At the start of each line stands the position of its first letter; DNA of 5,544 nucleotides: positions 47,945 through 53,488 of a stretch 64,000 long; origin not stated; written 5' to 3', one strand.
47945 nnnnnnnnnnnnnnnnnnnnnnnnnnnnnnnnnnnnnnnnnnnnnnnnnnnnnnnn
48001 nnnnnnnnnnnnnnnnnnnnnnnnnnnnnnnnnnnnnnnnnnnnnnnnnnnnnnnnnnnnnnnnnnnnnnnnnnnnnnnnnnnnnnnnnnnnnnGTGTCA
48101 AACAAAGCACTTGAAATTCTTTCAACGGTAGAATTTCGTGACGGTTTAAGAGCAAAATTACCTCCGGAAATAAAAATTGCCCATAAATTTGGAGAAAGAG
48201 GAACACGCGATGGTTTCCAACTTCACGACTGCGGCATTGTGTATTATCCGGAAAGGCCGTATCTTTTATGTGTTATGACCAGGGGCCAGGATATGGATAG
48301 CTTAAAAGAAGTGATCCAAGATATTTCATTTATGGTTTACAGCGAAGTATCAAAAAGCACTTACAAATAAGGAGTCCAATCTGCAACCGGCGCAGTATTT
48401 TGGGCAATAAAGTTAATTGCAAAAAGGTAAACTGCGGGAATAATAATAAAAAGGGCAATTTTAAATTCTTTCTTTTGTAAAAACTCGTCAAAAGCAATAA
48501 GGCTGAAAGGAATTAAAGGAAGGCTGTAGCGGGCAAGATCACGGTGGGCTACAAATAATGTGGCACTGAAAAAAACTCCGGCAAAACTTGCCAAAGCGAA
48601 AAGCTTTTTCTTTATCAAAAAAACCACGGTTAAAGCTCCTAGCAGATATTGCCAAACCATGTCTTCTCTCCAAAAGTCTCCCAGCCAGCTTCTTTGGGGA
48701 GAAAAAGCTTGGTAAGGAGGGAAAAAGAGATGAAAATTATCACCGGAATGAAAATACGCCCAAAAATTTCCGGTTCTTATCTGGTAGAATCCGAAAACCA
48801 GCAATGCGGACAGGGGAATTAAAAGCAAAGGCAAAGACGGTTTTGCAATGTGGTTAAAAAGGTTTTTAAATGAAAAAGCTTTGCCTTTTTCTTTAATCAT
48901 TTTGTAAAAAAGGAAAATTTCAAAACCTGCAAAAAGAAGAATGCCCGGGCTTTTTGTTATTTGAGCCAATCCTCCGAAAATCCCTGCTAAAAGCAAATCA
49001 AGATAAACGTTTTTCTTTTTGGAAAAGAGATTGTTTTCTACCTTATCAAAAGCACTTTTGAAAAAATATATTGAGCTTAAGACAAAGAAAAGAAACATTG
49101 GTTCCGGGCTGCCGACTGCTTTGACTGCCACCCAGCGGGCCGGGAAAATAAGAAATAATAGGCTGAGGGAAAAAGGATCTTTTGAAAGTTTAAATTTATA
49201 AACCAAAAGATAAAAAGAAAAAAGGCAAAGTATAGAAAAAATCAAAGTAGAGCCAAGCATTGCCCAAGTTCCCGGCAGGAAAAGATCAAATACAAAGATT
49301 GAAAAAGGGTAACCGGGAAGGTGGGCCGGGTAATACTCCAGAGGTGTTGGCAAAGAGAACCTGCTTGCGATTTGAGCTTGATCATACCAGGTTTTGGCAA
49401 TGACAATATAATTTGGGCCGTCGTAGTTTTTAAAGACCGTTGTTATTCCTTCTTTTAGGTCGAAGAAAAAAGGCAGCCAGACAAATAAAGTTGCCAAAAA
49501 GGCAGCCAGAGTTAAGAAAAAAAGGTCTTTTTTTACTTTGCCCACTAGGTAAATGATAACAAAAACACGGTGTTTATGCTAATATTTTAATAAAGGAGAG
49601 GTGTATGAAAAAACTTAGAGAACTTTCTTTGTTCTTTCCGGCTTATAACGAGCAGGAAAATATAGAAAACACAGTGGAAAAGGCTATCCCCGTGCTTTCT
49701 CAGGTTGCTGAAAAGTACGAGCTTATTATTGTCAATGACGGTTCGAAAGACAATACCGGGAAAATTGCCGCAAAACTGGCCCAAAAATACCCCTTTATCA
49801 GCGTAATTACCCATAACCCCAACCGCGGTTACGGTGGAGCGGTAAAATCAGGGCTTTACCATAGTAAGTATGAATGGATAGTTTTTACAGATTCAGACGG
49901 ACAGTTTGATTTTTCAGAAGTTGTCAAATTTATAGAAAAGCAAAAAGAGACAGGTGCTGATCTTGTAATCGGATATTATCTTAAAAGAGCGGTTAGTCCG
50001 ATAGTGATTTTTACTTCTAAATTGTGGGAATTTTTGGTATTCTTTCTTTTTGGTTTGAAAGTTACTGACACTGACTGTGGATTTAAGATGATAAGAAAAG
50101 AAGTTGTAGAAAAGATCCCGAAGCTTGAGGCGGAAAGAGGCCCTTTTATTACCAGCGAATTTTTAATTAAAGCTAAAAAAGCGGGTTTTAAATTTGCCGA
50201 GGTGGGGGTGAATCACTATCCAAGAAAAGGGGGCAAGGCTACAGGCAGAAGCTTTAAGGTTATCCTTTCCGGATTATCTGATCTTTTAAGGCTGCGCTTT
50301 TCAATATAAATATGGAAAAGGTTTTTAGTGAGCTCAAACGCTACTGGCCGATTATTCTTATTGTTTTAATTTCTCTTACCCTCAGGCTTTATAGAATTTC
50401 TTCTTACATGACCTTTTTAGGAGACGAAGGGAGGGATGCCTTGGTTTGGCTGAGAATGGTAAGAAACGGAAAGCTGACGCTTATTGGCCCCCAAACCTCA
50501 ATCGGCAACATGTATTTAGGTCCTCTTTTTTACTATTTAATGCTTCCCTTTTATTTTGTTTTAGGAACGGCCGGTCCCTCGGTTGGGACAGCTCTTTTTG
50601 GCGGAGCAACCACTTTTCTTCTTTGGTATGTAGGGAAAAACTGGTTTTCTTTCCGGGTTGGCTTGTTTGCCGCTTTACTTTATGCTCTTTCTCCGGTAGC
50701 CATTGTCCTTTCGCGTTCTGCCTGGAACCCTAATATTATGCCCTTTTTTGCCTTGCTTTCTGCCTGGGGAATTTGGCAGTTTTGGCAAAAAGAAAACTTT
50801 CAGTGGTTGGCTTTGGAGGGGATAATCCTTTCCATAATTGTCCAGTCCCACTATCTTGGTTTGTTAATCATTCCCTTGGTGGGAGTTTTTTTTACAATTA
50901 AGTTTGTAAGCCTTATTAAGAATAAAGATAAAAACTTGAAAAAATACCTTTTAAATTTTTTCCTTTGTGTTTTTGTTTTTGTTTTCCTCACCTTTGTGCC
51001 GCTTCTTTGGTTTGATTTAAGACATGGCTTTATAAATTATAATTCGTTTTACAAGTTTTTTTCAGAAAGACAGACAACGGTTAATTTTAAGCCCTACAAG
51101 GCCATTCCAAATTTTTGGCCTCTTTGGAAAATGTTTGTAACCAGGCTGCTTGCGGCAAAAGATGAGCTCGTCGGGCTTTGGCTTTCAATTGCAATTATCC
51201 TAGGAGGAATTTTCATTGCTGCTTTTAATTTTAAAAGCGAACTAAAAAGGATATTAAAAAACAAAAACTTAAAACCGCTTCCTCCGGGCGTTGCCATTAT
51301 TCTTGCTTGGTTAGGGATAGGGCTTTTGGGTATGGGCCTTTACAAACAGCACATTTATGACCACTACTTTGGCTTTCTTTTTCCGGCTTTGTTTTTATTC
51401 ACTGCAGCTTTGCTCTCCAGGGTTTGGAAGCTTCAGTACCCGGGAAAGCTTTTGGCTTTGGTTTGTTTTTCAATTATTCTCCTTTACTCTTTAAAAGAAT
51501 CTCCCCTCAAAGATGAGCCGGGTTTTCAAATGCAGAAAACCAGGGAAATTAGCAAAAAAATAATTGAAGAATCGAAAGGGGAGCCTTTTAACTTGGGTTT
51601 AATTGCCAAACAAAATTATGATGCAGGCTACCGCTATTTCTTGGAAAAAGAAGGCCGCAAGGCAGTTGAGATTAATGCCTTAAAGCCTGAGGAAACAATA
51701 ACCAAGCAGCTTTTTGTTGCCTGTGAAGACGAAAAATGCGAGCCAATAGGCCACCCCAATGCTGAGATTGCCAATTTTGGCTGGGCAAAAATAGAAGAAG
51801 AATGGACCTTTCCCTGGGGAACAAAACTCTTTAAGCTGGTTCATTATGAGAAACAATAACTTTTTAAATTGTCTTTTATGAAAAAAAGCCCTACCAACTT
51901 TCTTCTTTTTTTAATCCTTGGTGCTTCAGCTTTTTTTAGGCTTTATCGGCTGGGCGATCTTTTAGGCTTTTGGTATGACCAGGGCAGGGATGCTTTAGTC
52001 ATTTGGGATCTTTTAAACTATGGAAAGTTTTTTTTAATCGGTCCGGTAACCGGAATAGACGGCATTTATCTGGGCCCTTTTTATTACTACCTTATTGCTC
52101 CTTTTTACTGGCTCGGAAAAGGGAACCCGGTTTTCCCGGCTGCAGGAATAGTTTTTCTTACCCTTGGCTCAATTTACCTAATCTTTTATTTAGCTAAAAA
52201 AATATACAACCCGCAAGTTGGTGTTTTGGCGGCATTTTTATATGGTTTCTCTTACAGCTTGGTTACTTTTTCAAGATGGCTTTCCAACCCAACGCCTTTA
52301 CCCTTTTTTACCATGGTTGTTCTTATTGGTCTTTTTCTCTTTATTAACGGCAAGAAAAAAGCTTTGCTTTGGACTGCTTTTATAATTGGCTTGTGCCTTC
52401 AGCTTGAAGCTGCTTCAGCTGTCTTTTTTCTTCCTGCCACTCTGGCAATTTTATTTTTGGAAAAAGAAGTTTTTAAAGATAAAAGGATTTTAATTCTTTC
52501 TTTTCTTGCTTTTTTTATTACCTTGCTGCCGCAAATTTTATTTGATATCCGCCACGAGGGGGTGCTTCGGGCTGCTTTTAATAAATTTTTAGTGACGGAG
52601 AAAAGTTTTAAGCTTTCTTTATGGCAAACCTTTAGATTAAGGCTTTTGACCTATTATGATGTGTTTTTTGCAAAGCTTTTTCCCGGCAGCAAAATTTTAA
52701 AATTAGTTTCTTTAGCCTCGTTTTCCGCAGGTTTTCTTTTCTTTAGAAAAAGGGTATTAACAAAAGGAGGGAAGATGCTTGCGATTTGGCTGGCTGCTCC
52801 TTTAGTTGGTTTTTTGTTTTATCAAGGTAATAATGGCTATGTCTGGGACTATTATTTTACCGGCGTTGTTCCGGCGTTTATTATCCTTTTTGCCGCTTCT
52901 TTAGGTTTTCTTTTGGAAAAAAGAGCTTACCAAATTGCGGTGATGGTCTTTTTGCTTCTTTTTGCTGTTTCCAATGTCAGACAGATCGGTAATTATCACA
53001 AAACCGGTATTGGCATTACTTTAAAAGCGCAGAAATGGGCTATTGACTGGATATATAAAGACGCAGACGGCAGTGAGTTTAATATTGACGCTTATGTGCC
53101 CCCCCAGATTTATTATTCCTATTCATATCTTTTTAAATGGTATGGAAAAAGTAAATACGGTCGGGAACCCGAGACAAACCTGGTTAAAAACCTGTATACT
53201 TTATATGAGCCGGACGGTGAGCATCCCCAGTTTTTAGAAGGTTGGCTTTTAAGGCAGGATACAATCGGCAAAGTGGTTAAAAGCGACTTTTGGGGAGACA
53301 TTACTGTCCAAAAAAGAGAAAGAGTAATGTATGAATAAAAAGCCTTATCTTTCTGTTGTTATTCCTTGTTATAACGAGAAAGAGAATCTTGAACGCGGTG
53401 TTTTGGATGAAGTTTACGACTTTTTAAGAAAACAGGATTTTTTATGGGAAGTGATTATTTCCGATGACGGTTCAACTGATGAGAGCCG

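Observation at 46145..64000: Dense glycosylation island: four Dpm1-like GT2 synthases interleaved with about nine GT-C-like membrane glycosyltransferases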

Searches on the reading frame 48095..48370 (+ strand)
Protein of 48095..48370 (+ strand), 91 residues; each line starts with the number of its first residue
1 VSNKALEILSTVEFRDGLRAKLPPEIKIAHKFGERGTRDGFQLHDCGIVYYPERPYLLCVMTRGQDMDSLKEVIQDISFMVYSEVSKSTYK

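Call 91: search_protein_families(library=pfam, proteins=[window:48095-48370:+], max_evalue=1)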
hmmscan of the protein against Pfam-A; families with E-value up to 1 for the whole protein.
window:48095-48370:+ (91 aa): 2 families
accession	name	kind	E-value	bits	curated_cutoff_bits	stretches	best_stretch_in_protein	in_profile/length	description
PF13354.11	Beta-lactamase2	-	6.2e-12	45.7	22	1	2-62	157-214/214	Beta-lactamase enzyme family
PF17787.7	PH_14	-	0.19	12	22.7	1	4-50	47-93/131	PH domain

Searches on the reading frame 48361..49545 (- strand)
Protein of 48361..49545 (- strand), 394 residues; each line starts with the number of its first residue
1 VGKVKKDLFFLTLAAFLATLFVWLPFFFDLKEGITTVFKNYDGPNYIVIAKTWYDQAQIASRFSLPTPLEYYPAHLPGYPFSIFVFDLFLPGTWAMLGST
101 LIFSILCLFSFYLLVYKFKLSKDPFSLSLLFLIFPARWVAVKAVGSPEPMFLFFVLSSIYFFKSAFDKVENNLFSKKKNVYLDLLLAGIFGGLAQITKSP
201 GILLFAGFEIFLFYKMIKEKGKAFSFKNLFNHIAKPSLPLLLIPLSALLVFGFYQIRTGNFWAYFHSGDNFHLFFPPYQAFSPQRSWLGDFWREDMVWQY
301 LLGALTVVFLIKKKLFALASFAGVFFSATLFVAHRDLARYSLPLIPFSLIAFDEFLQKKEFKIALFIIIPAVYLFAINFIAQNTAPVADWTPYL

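Call 3: search_protein_families(library=pfam, proteins=[window:48361-49545:-], max_evalue=0.01)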
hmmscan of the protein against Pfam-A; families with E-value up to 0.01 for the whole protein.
window:48361-49545:- (394 aa): 1 family
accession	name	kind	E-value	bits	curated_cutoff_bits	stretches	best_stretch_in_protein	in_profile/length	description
PF02366.24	PMT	-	3.9e-10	40.1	22.7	1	94-252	83-237/245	Dolichyl-phosphate-mannose-protein mannosyltransferase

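Call 14: search_protein_families(library=ncbifam, proteins=[window:48361-49545:-], max_evalue=0.01)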
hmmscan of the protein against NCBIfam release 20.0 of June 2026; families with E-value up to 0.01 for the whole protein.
window:48361-49545:- (394 aa): 0 families

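Call 40: search_solved_structures(query=A5, max_evalue=1)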
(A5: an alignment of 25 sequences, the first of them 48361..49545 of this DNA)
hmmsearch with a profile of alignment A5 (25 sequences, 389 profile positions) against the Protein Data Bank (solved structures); distinct sequences matched with E-value up to 1: 1.
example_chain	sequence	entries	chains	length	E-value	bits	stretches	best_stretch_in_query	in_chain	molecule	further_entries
7ymi_F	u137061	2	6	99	0.31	13.4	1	141-195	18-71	Photosystem II protein Y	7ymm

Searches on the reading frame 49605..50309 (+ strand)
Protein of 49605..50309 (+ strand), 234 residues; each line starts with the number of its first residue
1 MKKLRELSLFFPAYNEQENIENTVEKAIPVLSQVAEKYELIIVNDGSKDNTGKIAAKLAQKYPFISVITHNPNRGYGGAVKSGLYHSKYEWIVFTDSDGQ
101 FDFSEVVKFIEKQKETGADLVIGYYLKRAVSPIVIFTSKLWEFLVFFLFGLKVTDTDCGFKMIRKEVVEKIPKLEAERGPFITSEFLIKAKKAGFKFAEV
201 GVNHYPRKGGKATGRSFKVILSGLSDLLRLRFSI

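Call 3: search_protein_families(library=pfam, proteins=[window:49605-50309:+], max_evalue=0.01)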
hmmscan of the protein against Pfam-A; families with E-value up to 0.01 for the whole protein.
window:49605-50309:+ (234 aa): 3 families
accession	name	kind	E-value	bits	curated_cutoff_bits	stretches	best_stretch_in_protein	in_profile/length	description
PF00535.33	Glycos_transf_2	-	1.1e-30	107.2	23.3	1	8-171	1-167/168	Glycosyl transferase family 2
PF13641.12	Glyco_tranf_2_3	-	7.3e-05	23.3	27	1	7-98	3-96/230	Glycosyltransferase like family 2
PF10111.15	Glyco_tranf_2_2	-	0.00025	21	27.3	1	11-99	4-92/276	Glycosyltransferase like family 2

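Call 14: search_protein_families(library=ncbifam, proteins=[window:49605-50309:+], max_evalue=0.01)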
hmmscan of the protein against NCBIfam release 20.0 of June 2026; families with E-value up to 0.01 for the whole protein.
window:49605-50309:+ (234 aa): 22 families
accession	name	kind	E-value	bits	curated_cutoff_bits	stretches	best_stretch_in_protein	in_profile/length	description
TIGR03937.1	PgaC_IcaA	equivalog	8.5e-20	71.1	422.3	1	3-109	43-146/407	poly-beta-1,6-N-acetyl-D-glucosamine synthase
NF007986.1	PRK10714.1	equivalog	8.5e-19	67.7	529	1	2-215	3-211/316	undecaprenyl-phosphate 4-deoxy-4-formamido-L-arabinose transferase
NF041391.1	DPhHxTase_Halo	equivalog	4.7e-17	61.7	375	1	13-210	3-189/213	dolichyl-phosphate hexose transferase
NF047588.1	GlcsyltransPgfSStrep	equivalog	8.5e-16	58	500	1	7-175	3-171/308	glycosyltransferase PgfS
NF007482.0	PRK10073.1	equivalog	1.6e-13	50.3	423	1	2-101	3-98/334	glycosyltransferase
NF047683.1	TeichurnBiosyTuaG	equivalog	2.8e-13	50.1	400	1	5-112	6-110/252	teichuronic acid biosynthesis protein TuaG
NF058614.1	PPMAGASynPpgS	equivalog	1.4e-12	47.6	370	1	9-204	4-196/226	polyprenyl-phospho-N-acetylgalactosaminyl synthase PpgS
TIGR04182.1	glyco_TIGR04182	equivalog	4.6e-11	42.7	325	1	8-213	3-199/293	S-layer glycoprotein N-glycosyltransferase AglJ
NF041875.1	EPS_EpsD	equivalog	1.1e-10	41.5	370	1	7-124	1-115/325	exopolysaccharide biosynthesis glycosyltransferase EpsD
TIGR03111.1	glyc2_xrt_Gpos1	hypoth_equivalog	3.4e-10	39.3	363.95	1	2-113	46-156/439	TIGR03111 family XrtG-associated glycosyltransferase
NF010496.0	PRK13915.1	equivalog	2.1e-09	36.9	262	1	2-100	28-128/307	glucosyl-3-phosphoglycerate synthase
TIGR04283.1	glyco_like_mftF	equivalog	4.1e-09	36.3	182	1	7-102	1-86/221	TIGR04283 family arsenosugar biosynthesis glycosyltransferase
TIGR03469.1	HpnB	hypoth_equivalog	1e-08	34.7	379.25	1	9-122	48-169/386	hopene-associated glycosyltransferase HpnB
NF053739.1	GlytfEpsEBac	equivalog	5e-08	32.2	450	1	10-113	6-110/265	glycosyltransferase EpsE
TIGR03965.1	mycofact_glyco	equivalog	6.6e-08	31.9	280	1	4-98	73-164/467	mycofactocin biosynthesis glycosyltransferase MftF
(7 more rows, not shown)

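Call 17: search_solved_structures(query=window:49605-50309:+, max_evalue=0.00001)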
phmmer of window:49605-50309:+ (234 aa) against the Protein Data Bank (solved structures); distinct sequences matched with E-value up to 0.00001: 15.
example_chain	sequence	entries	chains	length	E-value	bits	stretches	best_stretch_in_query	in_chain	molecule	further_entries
9hwj_A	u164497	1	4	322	2.2e-14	56.8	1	4-227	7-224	Undecaprenyl-phosphate 4-deoxy-4-formamido-L-arabinose transferase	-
9bhc_C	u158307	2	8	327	2.4e-14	56.7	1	4-227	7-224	Undecaprenyl-phosphate 4-deoxy-4-formamido-L-arabinose transferase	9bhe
8vxh_A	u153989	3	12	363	3.2e-14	56.3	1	4-227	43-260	Undecaprenyl-phosphate 4-deoxy-4-formamido-L-arabinose transferase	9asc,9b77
5eke_A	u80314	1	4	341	3.6e-14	56.1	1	6-186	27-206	Uncharacterized glycosyltransferase sll0501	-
5ekp_C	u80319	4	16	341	4e-14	56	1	6-186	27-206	Uncharacterized glycosyltransferase sll0501 | Glycosyltransferase sll0501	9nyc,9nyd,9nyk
9nye_A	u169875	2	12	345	4.1e-14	55.9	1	6-186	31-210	Glycosyltransferase sll0501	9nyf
5mlz_A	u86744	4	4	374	4.7e-13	52.5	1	6-202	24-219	Dolichol monophosphate mannose synthase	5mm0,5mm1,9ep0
3bcv_A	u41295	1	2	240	1.6e-10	44.2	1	4-109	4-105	Putative glycosyltransferase protein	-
5hea_A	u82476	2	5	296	1.4e-07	34.6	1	7-102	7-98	Putative glycosyltransferase (GalT1)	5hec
6h1j_A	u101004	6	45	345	2.5e-07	33.8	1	4-126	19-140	Probable ss-1,3-N-acetylglucosaminyltransferase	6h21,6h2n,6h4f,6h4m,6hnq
2z87_A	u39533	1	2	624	2.7e-07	33.7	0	2-100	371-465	Chondroitin synthase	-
2z86_A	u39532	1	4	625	2.7e-07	33.6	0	2-100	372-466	Chondroitin synthase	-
8vh7_A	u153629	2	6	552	4.1e-06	29.8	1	12-104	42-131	Heparosan synthase B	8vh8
8viw_A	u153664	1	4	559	4.2e-06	29.7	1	12-104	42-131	Heparosan synthase B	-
6p61_A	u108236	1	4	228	9.3e-06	28.6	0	1-111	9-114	Glycosyltransferase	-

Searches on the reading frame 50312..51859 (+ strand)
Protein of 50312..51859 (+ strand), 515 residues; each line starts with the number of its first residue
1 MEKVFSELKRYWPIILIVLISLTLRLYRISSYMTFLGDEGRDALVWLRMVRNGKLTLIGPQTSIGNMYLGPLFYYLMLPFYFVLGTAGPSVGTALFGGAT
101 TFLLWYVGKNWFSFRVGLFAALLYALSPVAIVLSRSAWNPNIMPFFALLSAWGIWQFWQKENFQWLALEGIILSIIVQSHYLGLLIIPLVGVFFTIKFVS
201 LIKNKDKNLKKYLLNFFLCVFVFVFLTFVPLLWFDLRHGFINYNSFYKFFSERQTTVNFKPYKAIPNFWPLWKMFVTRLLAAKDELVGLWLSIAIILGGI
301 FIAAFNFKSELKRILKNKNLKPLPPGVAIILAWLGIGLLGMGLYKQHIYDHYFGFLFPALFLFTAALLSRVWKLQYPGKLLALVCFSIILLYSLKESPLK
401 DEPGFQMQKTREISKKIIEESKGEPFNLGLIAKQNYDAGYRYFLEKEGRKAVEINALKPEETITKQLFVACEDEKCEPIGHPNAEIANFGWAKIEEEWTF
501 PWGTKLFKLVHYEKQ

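Call 3: search_protein_families(library=pfam, proteins=[window:50312-51859:+], max_evalue=0.01)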
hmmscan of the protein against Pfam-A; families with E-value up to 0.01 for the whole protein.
window:50312-51859:+ (515 aa): 2 families
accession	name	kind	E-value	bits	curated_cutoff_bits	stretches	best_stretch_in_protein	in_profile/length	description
PF13231.12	PMT_2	-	8.3e-08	33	26.1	1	92-221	27-152/160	Dolichyl-phosphate-mannose-protein mannosyltransferase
PF02366.24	PMT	-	3.5e-07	30.5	22.7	1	95-234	91-233/245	Dolichyl-phosphate-mannose-protein mannosyltransferase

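Call 14: search_protein_families(library=ncbifam, proteins=[window:50312-51859:+], max_evalue=0.01)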
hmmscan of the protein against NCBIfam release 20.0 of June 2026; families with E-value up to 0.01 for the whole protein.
window:50312-51859:+ (515 aa): 1 family
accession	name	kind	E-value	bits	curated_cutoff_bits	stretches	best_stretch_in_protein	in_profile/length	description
TIGR03663.1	TIGR03663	subfamily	8.7e-08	31.6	126.25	1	14-211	4-192/435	flippase activity-associated protein Agl23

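Call 39: search_solved_structures(query=A4, max_evalue=1)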
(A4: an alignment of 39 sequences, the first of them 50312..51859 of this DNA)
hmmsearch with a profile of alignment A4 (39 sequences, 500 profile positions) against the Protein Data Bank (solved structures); distinct sequences matched with E-value up to 1: 1.
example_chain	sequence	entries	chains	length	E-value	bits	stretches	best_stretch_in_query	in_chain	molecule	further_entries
9rql_A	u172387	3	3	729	0.64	11.9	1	102-231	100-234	Protein O-mannosyl-transferase TMEM260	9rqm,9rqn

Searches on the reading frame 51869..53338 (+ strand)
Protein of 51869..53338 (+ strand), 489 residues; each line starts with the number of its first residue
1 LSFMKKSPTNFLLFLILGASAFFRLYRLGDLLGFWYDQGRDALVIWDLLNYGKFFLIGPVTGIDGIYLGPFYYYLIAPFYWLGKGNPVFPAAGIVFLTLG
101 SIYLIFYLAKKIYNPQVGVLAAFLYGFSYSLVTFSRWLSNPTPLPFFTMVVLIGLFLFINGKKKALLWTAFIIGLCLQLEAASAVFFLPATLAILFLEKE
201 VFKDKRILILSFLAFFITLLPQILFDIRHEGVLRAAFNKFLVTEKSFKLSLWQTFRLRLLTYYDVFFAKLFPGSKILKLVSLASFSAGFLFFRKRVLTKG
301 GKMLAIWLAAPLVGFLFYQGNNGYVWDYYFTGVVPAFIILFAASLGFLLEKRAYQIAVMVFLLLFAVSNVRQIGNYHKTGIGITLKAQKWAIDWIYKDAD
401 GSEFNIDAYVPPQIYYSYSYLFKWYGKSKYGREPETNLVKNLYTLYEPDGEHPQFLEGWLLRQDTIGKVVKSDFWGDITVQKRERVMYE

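Call 3: search_protein_families(library=pfam, proteins=[window:51869-53338:+], max_evalue=0.01)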
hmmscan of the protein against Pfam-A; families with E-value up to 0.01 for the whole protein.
window:51869-53338:+ (489 aa): 1 family
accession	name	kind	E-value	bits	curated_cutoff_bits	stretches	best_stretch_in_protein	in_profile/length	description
PF13231.12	PMT_2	-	6e-07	30.2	26.1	1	70-222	4-157/160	Dolichyl-phosphate-mannose-protein mannosyltransferase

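Call 14: search_protein_families(library=ncbifam, proteins=[window:51869-53338:+], max_evalue=0.01)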
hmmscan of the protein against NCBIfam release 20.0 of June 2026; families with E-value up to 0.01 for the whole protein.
window:51869-53338:+ (489 aa): 1 family
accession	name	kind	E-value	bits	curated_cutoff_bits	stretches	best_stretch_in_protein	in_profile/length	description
TIGR03663.1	TIGR03663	subfamily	3e-06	26.5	126.25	1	13-200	4-164/435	flippase activity-associated protein Agl23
